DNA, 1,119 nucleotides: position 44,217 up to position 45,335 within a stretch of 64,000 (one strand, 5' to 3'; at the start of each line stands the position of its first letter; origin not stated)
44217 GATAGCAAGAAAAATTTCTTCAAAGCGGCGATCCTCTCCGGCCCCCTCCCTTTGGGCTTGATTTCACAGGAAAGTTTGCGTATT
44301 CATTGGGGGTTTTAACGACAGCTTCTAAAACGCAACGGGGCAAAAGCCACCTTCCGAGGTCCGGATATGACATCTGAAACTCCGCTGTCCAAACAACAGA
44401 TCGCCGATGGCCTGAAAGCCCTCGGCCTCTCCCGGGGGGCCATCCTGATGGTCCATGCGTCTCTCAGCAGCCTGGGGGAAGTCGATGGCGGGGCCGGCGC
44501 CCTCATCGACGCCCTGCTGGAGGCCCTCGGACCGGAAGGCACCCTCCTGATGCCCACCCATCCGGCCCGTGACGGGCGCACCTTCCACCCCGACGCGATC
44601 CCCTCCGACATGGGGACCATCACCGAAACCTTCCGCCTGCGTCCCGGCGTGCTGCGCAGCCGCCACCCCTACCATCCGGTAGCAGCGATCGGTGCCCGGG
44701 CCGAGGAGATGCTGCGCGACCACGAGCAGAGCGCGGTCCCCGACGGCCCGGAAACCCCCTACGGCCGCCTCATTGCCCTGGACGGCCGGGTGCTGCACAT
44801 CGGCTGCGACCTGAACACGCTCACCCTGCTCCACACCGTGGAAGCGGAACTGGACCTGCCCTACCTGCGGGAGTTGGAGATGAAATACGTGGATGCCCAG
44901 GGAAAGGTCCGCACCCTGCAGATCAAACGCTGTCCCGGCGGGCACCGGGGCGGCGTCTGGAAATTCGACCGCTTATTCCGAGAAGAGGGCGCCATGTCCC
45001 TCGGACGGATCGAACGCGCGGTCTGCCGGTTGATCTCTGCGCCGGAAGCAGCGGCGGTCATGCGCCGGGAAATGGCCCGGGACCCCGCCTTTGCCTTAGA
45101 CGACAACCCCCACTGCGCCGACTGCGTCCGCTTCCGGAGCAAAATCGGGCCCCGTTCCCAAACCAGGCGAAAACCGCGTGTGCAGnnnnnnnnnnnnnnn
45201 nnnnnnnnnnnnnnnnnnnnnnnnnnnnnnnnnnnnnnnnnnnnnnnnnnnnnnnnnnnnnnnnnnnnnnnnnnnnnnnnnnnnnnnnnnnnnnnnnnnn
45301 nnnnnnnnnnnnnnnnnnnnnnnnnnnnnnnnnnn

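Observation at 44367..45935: Unusual fusion of an AAC(3)-like N-acetyltransferase to a sugar-isomerase-type TIM barrel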

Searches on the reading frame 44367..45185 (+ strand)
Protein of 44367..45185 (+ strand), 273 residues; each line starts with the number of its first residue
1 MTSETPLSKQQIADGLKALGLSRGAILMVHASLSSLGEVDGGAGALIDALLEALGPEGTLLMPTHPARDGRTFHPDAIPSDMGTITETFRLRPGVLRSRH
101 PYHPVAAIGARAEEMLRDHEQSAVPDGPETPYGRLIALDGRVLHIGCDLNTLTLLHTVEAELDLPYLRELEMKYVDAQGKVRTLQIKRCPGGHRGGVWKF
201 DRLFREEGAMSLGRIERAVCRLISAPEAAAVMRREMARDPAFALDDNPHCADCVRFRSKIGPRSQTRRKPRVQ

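Call 10: search_solved_structures(query=window:44367-45185:+, max_evalue=0.001, show_alignments=2)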
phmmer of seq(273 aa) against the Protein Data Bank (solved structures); distinct sequences matched with E-value up to 0.001: 21.
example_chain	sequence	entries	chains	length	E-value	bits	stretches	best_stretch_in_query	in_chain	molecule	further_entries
6mn3_A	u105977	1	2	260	1.6e-28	103.3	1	10-261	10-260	Aminoglycoside N(3)-acetyltransferase, AAC(3)-IVa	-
7lap_A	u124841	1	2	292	9.5e-28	100.7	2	64-168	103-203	Aminoglycoside N(3)-acetyltransferase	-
6mn4_A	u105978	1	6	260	2.3e-27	99.4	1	10-261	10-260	Aminoglycoside N(3)-acetyltransferase, AAC(3)-IVa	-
6mn5_A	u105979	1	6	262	2.3e-27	99.4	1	10-261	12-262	Aminoglycoside N(3)-acetyltransferase, AAC(3)-IVa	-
2nyg_A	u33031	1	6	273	4.5e-26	95.2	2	5-67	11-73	YokD protein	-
3sma_A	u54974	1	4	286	7.5e-26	94.5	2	8-83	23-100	FrbF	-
3e4f_A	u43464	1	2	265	1.3e-24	90.4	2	4-67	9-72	Aminoglycoside N3-acetyltransferase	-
3ijw_A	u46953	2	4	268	1.3e-24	90.4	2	4-67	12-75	Aminoglycoside N3-acetyltransferase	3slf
3n0s_A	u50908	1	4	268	5.2e-24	88.4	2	4-67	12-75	Aminoglycoside N3-acetyltransferase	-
3kzl_A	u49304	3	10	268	8.6e-24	87.7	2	4-67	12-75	Aminoglycoside N3-acetyltransferase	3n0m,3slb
5ht0_A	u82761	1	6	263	1e-21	80.9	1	8-171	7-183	Aminoglycoside acetyltransferase HMB0005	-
6nti_A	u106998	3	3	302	8.6e-21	77.9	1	4-163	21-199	Aminoglycoside N(3)-acetyltransferase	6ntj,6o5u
6np1_A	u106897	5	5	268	1.7e-20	76.9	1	5-162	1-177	Aminoglycoside N(3)-acetyltransferase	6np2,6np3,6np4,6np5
6mn0_A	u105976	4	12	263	2.1e-20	76.6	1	8-171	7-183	Aminoglycoside N(3)-acetyltransferase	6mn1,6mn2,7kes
6bbr_A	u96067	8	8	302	2.4e-20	76.4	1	4-163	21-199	AAC 3-VI protein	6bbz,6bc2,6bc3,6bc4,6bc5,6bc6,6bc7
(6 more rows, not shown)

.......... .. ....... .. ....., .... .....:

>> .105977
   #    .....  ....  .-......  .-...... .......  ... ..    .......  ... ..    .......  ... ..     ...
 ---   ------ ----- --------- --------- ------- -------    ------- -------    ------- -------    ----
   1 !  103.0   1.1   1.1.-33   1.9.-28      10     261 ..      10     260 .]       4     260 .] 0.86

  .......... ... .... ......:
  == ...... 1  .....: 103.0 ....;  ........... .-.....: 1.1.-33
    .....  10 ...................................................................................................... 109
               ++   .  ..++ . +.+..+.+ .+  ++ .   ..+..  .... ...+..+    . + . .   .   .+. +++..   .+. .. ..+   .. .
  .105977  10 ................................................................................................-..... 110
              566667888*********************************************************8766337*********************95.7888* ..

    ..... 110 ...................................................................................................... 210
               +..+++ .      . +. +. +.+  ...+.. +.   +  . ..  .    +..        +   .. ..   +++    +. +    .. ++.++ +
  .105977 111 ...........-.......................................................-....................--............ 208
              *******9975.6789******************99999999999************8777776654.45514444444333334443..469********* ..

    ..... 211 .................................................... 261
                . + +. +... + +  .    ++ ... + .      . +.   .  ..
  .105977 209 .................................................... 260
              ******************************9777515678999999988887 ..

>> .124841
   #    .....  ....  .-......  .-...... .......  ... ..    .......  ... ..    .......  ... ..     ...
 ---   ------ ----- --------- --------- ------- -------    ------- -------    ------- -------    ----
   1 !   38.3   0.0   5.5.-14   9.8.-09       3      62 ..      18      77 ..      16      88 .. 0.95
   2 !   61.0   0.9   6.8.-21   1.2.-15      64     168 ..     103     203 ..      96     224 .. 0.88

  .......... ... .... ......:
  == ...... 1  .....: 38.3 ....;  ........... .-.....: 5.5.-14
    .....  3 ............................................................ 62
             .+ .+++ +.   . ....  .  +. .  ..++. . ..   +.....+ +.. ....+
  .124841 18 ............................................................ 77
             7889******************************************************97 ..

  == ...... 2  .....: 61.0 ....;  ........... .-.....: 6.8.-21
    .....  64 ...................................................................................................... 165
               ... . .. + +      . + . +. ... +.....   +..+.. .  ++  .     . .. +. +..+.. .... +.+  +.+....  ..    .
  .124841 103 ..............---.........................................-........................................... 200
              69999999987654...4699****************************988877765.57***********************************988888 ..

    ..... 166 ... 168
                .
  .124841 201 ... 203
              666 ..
